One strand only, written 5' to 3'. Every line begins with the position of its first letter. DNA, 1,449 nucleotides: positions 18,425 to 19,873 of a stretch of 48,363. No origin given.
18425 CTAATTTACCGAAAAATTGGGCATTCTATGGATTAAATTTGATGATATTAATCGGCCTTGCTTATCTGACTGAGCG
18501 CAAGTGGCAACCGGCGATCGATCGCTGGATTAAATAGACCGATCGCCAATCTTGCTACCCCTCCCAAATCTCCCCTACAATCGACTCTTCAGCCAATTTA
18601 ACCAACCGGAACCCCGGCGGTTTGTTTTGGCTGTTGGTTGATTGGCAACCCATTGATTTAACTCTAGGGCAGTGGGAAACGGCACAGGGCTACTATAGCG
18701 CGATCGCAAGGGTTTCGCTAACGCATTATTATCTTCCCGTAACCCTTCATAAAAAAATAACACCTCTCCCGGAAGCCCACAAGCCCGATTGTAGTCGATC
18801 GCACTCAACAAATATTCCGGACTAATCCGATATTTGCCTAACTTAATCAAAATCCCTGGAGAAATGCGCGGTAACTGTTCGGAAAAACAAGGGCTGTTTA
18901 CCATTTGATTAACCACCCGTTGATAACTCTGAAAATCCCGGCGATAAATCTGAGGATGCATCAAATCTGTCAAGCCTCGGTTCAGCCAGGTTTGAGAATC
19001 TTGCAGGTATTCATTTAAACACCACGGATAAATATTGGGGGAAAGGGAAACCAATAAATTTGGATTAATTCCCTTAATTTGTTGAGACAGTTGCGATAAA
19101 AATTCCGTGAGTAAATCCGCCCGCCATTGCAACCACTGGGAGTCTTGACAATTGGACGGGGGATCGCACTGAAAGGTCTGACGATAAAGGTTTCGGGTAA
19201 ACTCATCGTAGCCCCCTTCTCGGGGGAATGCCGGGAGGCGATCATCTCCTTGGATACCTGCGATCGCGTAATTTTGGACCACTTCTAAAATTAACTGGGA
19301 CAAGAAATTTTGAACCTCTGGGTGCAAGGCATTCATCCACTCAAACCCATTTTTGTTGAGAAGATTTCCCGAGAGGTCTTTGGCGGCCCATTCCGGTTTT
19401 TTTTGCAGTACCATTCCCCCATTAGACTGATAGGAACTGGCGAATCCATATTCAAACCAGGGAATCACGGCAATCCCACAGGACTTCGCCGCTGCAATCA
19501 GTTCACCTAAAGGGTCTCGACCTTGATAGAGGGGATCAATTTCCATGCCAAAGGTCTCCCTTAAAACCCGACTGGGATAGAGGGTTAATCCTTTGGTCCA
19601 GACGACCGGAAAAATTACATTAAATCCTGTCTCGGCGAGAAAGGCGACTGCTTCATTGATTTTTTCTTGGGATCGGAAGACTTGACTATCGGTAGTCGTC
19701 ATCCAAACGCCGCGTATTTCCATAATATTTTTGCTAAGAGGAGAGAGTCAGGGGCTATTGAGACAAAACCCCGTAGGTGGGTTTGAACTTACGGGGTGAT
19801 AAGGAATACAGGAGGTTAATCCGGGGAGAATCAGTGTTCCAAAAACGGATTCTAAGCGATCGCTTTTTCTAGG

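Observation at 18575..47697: Three dispersed paralogs of the GHL10 glycoside-hydrolase-like family in one 30-kb span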

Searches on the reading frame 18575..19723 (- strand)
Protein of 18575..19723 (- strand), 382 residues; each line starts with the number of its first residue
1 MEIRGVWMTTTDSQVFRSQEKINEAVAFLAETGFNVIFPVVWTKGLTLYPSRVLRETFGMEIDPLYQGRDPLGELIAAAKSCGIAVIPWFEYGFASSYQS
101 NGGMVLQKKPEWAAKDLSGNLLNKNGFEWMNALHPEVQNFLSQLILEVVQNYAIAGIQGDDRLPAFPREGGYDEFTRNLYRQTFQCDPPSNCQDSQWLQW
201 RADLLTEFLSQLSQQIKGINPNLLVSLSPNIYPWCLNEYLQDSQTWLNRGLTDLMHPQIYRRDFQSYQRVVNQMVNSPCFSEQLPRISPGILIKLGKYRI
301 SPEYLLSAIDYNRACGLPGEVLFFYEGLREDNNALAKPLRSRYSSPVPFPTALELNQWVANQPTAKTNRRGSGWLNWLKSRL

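Call 6: search_protein_families(library=pfam, proteins=[window:18575-19723:-], max_evalue=1)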
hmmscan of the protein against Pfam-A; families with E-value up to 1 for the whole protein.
window:18575-19723:- (382 aa): 3 families
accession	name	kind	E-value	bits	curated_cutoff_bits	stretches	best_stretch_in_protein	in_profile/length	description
PF02638.21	GHL10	-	1.3e-62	212.1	27.9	1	2-300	1-299/311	Glycosyl hydrolase-like 10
PF14871.12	GHL6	-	0.00014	22.5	35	1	41-154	19-125/132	Hypothetical glycosyl hydrolase 6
PF14488.12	DUF4434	-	0.015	15.3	30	1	201-232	143-174/283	Domain of unknown function (DUF4434)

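Call 7: search_protein_families(library=ncbifam, proteins=[window:18575-19723:-], max_evalue=1)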
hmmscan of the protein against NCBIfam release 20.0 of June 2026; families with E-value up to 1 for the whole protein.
window:18575-19723:- (382 aa): 0 families

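Call 14: search_solved_structures(query=window:18575-19723:-, max_evalue=1)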
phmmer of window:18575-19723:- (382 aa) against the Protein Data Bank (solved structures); distinct sequences matched with E-value up to 1: 3.
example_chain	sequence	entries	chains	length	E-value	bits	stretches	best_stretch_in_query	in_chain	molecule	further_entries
5oq2_A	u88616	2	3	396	1.6e-06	30.9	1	19-291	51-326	Cwp19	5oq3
2kkp_A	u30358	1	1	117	0.18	14.2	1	244-295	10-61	Phage integrase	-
3ck7_A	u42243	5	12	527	0.61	12.5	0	148-197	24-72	SusD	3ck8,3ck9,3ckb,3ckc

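Call 21: find_homologous_proteins(query=window:18575-19723:-)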
Query window:18575-19723:- (382 aa): 2734 proteins with E <= 0.001 among 5286 candidates; the best 120 are listed.
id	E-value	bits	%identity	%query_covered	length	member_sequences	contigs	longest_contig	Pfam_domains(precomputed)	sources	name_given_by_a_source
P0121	5.7e-248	841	94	100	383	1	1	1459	PF02638.22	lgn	-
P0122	3.0e-244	828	92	100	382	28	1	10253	PF14871.13,PF02638.22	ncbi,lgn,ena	-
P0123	6.1e-176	604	67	100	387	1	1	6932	PF14871.13,PF02638.22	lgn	-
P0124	1.2e-168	580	67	99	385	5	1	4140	PF02638.22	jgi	jgi:uncharacterized lipoprotein YddW (UPF0748 family)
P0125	7.2e-159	547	66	93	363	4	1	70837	PF14871.13,PF02638.22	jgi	-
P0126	8.4e-159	547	68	90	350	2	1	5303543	PF14871.13,PF02638.22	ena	-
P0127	1.5e-157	543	64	93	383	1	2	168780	PF14871.13,PF02638.22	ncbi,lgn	-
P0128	1.6e-157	543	61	99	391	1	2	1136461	PF14871.13,PF02638.22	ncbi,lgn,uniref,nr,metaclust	ncbi:glycoside hydrolase family 10 protein [Fischerella sp. PCC 9605]|uniref:glycoside hydrolase fam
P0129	2.1e-157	543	64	93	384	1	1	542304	PF14871.13,PF02638.22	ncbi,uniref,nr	ncbi:family 10 glycosylhydrolase [Chlorogloeopsis sp. ULAP01]|uniref:glycoside hydrolase family 10 p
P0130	2.3e-157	542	65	93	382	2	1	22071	PF14871.13,PF02638.22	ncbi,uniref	ncbi:glycoside hydrolase family 10 protein [Nostoc piscinale]|uniref:glycoside hydrolase family 10 p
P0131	2.9e-157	542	62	98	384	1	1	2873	PF14871.13,PF02638.22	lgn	-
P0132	3.6e-157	542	66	91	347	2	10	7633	PF14871.13,PF02638.22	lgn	-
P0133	8.1e-157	541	63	95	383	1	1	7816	PF14871.13,PF02638.22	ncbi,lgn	-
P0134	9.5e-157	540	61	99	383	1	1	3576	PF14871.13,PF02638.22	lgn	-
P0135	9.9e-157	540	61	99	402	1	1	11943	PF14871.13,PF02638.22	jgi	jgi:uncharacterized lipoprotein YddW (UPF0748 family)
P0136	1.5e-156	540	61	99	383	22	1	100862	PF14871.13,PF02638.22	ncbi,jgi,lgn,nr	ncbi:MAG: family 10 glycosylhydrolase [Spirirestis rafaelensis WJT71-NPBG6]|jgi:uncharacterized lipo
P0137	1.7e-156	540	62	93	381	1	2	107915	PF14871.13,PF02638.22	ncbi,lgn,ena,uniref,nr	ncbi:family 10 glycosylhydrolase [Nostoc sp. NMS8]|uniref:glycoside hydrolase family 10 protein n=1 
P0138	1.8e-156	539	64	94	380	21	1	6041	PF14871.13,PF02638.22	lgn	-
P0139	2.4e-156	539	61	98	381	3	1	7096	PF14871.13,PF02638.22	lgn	-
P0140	2.7e-156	539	64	95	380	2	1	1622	PF14871.13,PF02638.22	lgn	-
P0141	2.7e-156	539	62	97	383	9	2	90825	PF14871.13,PF02638.22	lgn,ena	-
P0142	2.8e-156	539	62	96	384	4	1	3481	PF14871.13,PF02638.22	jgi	jgi:uncharacterized lipoprotein YddW (UPF0748 family)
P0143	3.2e-156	539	67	89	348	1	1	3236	PF14871.13,PF02638.22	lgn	-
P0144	4.0e-156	538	64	93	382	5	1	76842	PF14871.13,PF02638.22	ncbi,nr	ncbi:hypothetical protein BCD64_03250 [Nostoc sp. MBR 210]|nr:hypothetical protein BCD64_03250 [Nost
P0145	5.7e-156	538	63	93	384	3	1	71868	PF14871.13,PF02638.22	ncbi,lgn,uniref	ncbi:MAG: family 10 glycosylhydrolase [Nostoc sp.]|uniref:glycoside hydrolase family 10 protein n=1 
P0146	5.8e-156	538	61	99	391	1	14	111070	PF14871.13,PF02638.22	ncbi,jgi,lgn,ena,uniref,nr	ncbi:MAG: family 10 glycosylhydrolase [Fischerella sp.]|jgi:uncharacterized lipoprotein YddW (UPF074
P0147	6.1e-156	538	67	90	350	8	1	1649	PF14871.13,PF02638.22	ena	-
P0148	6.5e-156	538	62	96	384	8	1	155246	PF14871.13,PF02638.22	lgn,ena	-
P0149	6.6e-156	538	66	90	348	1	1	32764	PF14871.13,PF02638.22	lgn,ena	-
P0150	7.2e-156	537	64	94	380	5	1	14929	PF14871.13,PF02638.22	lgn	-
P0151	7.2e-156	537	67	89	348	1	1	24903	PF14871.13,PF02638.22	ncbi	-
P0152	7.7e-156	537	64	93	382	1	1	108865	PF14871.13,PF02638.22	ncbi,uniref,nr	ncbi:family 10 glycosylhydrolase [Nostoc spongiaeforme FACHB-130]|uniref:Family 10 glycosylhydrolase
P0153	8.3e-156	537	64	95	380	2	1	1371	PF14871.13,PF02638.22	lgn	-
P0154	8.7e-156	537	68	89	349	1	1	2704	PF14871.13,PF02638.22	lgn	-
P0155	1.1e-155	537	63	93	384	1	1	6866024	PF14871.13,PF02638.22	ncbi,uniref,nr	ncbi:glycoside hydrolase family 10 protein [Halotia branconii]|uniref:Family 10 glycosylhydrolase n=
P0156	1.1e-155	537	65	89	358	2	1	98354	PF14871.13,PF02638.22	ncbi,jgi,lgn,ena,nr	ncbi:MAG: family 10 glycosylhydrolase [Aphanothece sp. CMT-3BRIN-NPC111]|jgi:uncharacterized lipopro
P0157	1.5e-155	536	63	93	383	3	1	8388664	PF14871.13,PF02638.22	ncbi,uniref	ncbi:family 10 glycosylhydrolase [Nostoc sp. UHCC 0302]|uniref:glycoside hydrolase family 10 protein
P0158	1.8e-155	536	62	96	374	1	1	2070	PF02638.22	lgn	-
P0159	2.1e-155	536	60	97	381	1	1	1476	PF14871.13,PF02638.22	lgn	-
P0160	2.2e-155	536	61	99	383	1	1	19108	PF14871.13,PF02638.22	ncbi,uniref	ncbi:glycoside hydrolase family 10 protein [Tolypothrix sp. VBCCA 56010]|uniref:glycoside hydrolase 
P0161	2.4e-155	536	63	97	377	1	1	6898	PF14871.13,PF02638.22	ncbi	-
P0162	2.6e-155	536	61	97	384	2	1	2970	PF14871.13,PF02638.22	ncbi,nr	ncbi:MAG: family 10 glycosylhydrolase [Cyanobacteriota bacterium]|nr:family 10 glycosylhydrolase [Cy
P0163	2.8e-155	536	61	99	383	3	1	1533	PF14871.13,PF02638.22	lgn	-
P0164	3.2e-155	535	64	93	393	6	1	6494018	PF14871.13,PF02638.22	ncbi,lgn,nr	ncbi:hypothetical protein NIES2109_51850 [Nostoc sp. HK-01]|nr:hypothetical protein NIES2109_51850 [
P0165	5.5e-155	535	62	100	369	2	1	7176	PF14871.13,PF02638.22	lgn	-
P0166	5.7e-155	535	67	89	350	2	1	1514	PF14871.13,PF02638.22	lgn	-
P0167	5.9e-155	534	66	90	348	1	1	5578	PF14871.13,PF02638.22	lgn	-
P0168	6.4e-155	534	61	93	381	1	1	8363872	PF14871.13,PF02638.22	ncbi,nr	ncbi:glycoside hydrolase family 10 protein [Nostoc flagelliforme]|nr:family 10 glycosylhydrolase [No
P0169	6.5e-155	534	62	93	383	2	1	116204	PF14871.13,PF02638.22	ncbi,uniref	ncbi:glycoside hydrolase family 10 protein [Nostoc sp.]|uniref:glycoside hydrolase family 10 protein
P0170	6.9e-155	534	60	97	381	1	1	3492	PF14871.13,PF02638.22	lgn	-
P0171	7.1e-155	534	61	93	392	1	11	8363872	PF14871.13,PF02638.22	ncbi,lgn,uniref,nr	ncbi:putative lipoprotein YddW, UPF0748 family [Nostoc flagelliforme CCNUN1]|uniref:Putative lipopro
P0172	7.3e-155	534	62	93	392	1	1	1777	PF14871.13,PF02638.22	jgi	jgi:uncharacterized lipoprotein YddW (UPF0748 family)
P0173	8.0e-155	534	62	93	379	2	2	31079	PF14871.13,PF02638.22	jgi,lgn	jgi:uncharacterized lipoprotein YddW (UPF0748 family)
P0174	8.8e-155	534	61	97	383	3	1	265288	PF14871.13,PF02638.22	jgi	-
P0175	1.2e-154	533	63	93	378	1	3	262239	PF14871.13,PF02638.22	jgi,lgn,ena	jgi:uncharacterized lipoprotein YddW (UPF0748 family)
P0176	1.3e-154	533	60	97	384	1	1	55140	PF14871.13,PF02638.22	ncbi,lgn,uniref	ncbi:glycoside hydrolase family 10 protein [Nostoc sp.]|uniref:glycoside hydrolase family 10 protein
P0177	1.4e-154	533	63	93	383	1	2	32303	PF14871.13,PF02638.22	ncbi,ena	-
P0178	1.5e-154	533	61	98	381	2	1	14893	PF14871.13,PF02638.22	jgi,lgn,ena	jgi:uncharacterized lipoprotein YddW (UPF0748 family)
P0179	2.2e-154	533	64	91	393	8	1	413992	PF02638.22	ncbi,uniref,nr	ncbi:family 10 glycosylhydrolase [Microcoleus sp. FACHB-68]|uniref:glycoside hydrolase family 10 pro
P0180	2.3e-154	533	65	91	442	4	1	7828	PF02638.22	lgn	-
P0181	2.5e-154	532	60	98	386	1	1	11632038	PF14871.13,PF02638.22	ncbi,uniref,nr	ncbi:hypothetical protein WA1_10940 [Scytonema hofmannii PCC 7110]|uniref:Glycosyl hydrolase-like 10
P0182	2.6e-154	532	62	95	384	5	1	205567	PF14871.13,PF02638.22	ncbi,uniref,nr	ncbi:family 10 glycosylhydrolase [Tolypothrix sp. FACHB-123]|uniref:glycoside hydrolase family 10 pr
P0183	2.7e-154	532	61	99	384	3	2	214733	PF14871.13,PF02638.22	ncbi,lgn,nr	ncbi:hypothetical protein BV378_29735 [Nostoc sp. RF31YmG]|nr:hypothetical protein BV378_29735 [Nost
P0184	2.7e-154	532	62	93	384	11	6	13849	PF14871.13,PF02638.22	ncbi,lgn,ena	-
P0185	2.7e-154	532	59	99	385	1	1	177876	PF14871.13,PF02638.22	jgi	jgi:uncharacterized lipoprotein YddW (UPF0748 family)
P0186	3.1e-154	532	62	97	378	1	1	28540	PF14871.13,PF02638.22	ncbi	-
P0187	3.1e-154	532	62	93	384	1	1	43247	PF14871.13,PF02638.22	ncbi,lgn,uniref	ncbi:glycoside hydrolase family 10 protein [Nostoc sp.]|uniref:glycoside hydrolase family 10 protein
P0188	3.4e-154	532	60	97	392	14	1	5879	PF14871.13,PF02638.22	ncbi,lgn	-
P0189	3.4e-154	532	62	93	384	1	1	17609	PF14871.13,PF02638.22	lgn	-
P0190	3.4e-154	532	61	96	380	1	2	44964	PF14871.13,PF02638.22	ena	-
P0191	3.5e-154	532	61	99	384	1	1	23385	PF14871.13,PF02638.22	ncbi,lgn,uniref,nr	ncbi:hypothetical protein BV372_26775 [Nostoc sp. T09]|uniref:glycoside hydrolase family 10 protein 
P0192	3.8e-154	532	63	96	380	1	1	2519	PF02638.22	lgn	-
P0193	4.2e-154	532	61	95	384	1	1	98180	PF14871.13,PF02638.22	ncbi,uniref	ncbi:glycoside hydrolase family 10 protein [Chlorogloeopsis sp. ULAP02]|uniref:glycoside hydrolase f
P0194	4.7e-154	531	62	98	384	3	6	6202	PF14871.13,PF02638.22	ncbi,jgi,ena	-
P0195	6.7e-154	531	62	93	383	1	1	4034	PF14871.13,PF02638.22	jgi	jgi:uncharacterized lipoprotein YddW (UPF0748 family)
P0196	7.5e-154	531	65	92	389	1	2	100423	PF14871.13,PF02638.22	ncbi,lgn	-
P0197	8.1e-154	531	61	96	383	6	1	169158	PF14871.13,PF02638.22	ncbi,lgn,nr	ncbi:MAG: family 10 glycosylhydrolase [Nostoc sp. DcaGUA01]|nr:family 10 glycosylhydrolase [Nostoc s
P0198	8.6e-154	531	62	93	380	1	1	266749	PF14871.13,PF02638.22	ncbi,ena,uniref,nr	ncbi:MAG: family 10 glycosylhydrolase [Cyanomargarita calcarea GSE-NOS-MK-12-04C]|uniref:Family 10 g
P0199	9.7e-154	530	60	99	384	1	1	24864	PF14871.13,PF02638.22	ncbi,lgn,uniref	ncbi:glycoside hydrolase family 10 protein [Nostoc sp.]|uniref:glycoside hydrolase family 10 protein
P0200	1.0e-153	530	63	93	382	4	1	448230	PF14871.13,PF02638.22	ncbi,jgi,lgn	jgi:uncharacterized lipoprotein YddW (UPF0748 family)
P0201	1.1e-153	530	63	91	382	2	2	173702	PF14871.13,PF02638.22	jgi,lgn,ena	-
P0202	1.1e-153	530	61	93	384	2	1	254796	PF14871.13,PF02638.22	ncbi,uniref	ncbi:glycoside hydrolase family 10 protein [Nostoc sp. CALU 546]|uniref:glycoside hydrolase family 1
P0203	1.1e-153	530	61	93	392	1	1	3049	PF14871.13,PF02638.22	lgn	-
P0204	1.2e-153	530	61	99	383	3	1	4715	PF02638.22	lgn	-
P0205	1.3e-153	530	63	91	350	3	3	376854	PF02638.22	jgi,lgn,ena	jgi:uncharacterized lipoprotein YddW (UPF0748 family)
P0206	1.3e-153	530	63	93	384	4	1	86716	PF14871.13,PF02638.22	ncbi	-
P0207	1.3e-153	530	62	93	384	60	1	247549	PF14871.13,PF02638.22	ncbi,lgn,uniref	ncbi:glycoside hydrolase family 10 protein [Nostoc sp.]|uniref:glycoside hydrolase family 10 protein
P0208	1.5e-153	530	62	93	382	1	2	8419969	PF14871.13,PF02638.22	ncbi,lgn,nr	ncbi:hypothetical protein NIES4103_47310 [Nostoc sp. NIES-4103]|nr:hypothetical protein NIES4103_473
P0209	1.6e-153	530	66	89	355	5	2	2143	PF14871.13,PF02638.22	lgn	-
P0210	1.9e-153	529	62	93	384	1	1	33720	PF14871.13,PF02638.22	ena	-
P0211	1.9e-153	529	62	93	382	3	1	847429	PF14871.13,PF02638.22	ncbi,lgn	ncbi:MAG: glycoside hydrolase family 10 protein [Heteroscytonema crispum UTEX LB 1556]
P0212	2.1e-153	529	61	96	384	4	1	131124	PF14871.13,PF02638.22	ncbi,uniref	ncbi:MAG: family 10 glycosylhydrolase [Nostoc sp.]|uniref:glycoside hydrolase family 10 protein n=1 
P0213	2.1e-153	529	63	93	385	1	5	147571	PF14871.13,PF02638.22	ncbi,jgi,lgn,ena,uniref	ncbi:glycoside hydrolase family 10 protein [Scytonema sp. PCC 10023]|uniref:glycoside hydrolase fami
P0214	2.2e-153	529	62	93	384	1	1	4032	PF14871.13,PF02638.22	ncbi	-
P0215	2.3e-153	529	63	93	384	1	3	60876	PF14871.13,PF02638.22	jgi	jgi:uncharacterized lipoprotein YddW (UPF0748 family)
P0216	2.4e-153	529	62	92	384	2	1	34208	PF14871.13,PF02638.22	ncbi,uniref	ncbi:glycoside hydrolase family 10 protein [uncultured Nostoc sp.]|uniref:glycoside hydrolase family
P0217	2.8e-153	529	60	99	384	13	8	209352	PF14871.13,PF02638.22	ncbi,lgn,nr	ncbi:hypothetical protein BLD44_004570 [Mastigocladus laminosus UU774]|nr:hypothetical protein BLD44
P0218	3.1e-153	529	63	93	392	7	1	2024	PF02638.22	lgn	-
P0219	3.3e-153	529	60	97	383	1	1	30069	PF14871.13,PF02638.22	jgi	jgi:uncharacterized lipoprotein YddW (UPF0748 family)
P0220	3.9e-153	528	61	93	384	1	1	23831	PF14871.13,PF02638.22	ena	-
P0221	4.2e-153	528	66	89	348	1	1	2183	PF14871.13,PF02638.22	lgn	-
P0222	4.3e-153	528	62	93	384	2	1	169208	PF14871.13,PF02638.22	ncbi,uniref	ncbi:MAG: family 10 glycosylhydrolase [Nostoc sp.]|uniref:glycoside hydrolase family 10 protein n=1 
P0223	5.3e-153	528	62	95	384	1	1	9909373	PF14871.13,PF02638.22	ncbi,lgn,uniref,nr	ncbi:hypothetical protein NIES2100_07280 [Calothrix sp. NIES-2100]|uniref:glycoside hydrolase family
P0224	5.5e-153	528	62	93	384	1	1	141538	PF14871.13,PF02638.22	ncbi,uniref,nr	ncbi:family 10 glycosylhydrolase [Iningainema tapete]|uniref:Family 10 glycosylhydrolase n=1 Tax=Ini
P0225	5.9e-153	528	60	98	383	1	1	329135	PF14871.13,PF02638.22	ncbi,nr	ncbi:family 10 glycosylhydrolase [Desmonostoc muscorum CCALA 125]|nr:family 10 glycosylhydrolase [De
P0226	6.7e-153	528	60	99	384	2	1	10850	PF14871.13,PF02638.22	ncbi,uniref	ncbi:MAG: family 10 glycosylhydrolase [Nostoc sp.]|uniref:glycoside hydrolase family 10 protein n=1 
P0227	8.3e-153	527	67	89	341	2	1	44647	PF14871.13,PF02638.22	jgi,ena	-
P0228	8.5e-153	527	61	93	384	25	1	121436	PF14871.13,PF02638.22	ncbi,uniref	ncbi:MAG: family 10 glycosylhydrolase [Nostoc sp.]|uniref:glycoside hydrolase family 10 protein n=1 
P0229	1.0e-152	527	59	96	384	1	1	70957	PF14871.13,PF02638.22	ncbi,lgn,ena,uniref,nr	ncbi:MAG: family 10 glycosylhydrolase [Nostoc sp. JL31]|uniref:glycoside hydrolase family 10 protein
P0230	1.1e-152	527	67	89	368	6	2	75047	PF14871.13,PF02638.22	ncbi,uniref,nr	ncbi:family 10 glycosylhydrolase [Gloeocapsopsis crepidinum LEGE 06123]|uniref:Family 10 glycosylhyd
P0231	1.1e-152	527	62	93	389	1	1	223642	PF14871.13,PF02638.22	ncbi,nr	ncbi:family 10 glycosylhydrolase [Nostoc sp. CHAB 5844]|nr:family 10 glycosylhydrolase [Nostoc sp. C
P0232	1.2e-152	527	59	97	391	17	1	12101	PF14871.13,PF02638.22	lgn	-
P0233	1.2e-152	527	64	91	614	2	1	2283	PF02638.22,PF14903.12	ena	-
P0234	1.3e-152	527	60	97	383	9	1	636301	PF14871.13,PF02638.22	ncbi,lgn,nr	ncbi:family 10 glycosylhydrolase [Scytonema tolypothrichoides VB-61278]|nr:family 10 glycosylhydrola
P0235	1.3e-152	527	61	93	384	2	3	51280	PF14871.13,PF02638.22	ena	-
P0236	1.5e-152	527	59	97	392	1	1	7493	PF14871.13,PF02638.22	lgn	-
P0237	1.7e-152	526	63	93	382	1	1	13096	PF14871.13,PF02638.22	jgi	-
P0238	1.7e-152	526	59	97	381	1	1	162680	PF14871.13,PF02638.22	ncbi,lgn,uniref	ncbi:glycoside hydrolase family 10 protein [Nostoc sp.]|uniref:glycoside hydrolase family 10 protein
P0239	1.9e-152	526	62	93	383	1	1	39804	PF14871.13,PF02638.22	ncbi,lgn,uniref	ncbi:MAG: family 10 glycosylhydrolase [Nostoc sp.]|uniref:glycoside hydrolase family 10 protein n=1 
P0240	2.2e-152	526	62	93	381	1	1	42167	PF14871.13,PF02638.22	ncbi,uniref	ncbi:glycoside hydrolase family 10 protein [uncultured Nostoc sp.]|uniref:glycoside hydrolase family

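Call 46: search_solved_structures(query=A3, max_evalue=0.01, show_alignments=1)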
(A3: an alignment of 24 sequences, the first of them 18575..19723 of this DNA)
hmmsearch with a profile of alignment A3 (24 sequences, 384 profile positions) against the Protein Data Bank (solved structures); distinct sequences matched with E-value up to 0.01: 1.
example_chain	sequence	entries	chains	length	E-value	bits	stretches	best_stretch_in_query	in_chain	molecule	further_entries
5oq2_A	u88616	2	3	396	9.8e-15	57.7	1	14-345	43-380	Cwp19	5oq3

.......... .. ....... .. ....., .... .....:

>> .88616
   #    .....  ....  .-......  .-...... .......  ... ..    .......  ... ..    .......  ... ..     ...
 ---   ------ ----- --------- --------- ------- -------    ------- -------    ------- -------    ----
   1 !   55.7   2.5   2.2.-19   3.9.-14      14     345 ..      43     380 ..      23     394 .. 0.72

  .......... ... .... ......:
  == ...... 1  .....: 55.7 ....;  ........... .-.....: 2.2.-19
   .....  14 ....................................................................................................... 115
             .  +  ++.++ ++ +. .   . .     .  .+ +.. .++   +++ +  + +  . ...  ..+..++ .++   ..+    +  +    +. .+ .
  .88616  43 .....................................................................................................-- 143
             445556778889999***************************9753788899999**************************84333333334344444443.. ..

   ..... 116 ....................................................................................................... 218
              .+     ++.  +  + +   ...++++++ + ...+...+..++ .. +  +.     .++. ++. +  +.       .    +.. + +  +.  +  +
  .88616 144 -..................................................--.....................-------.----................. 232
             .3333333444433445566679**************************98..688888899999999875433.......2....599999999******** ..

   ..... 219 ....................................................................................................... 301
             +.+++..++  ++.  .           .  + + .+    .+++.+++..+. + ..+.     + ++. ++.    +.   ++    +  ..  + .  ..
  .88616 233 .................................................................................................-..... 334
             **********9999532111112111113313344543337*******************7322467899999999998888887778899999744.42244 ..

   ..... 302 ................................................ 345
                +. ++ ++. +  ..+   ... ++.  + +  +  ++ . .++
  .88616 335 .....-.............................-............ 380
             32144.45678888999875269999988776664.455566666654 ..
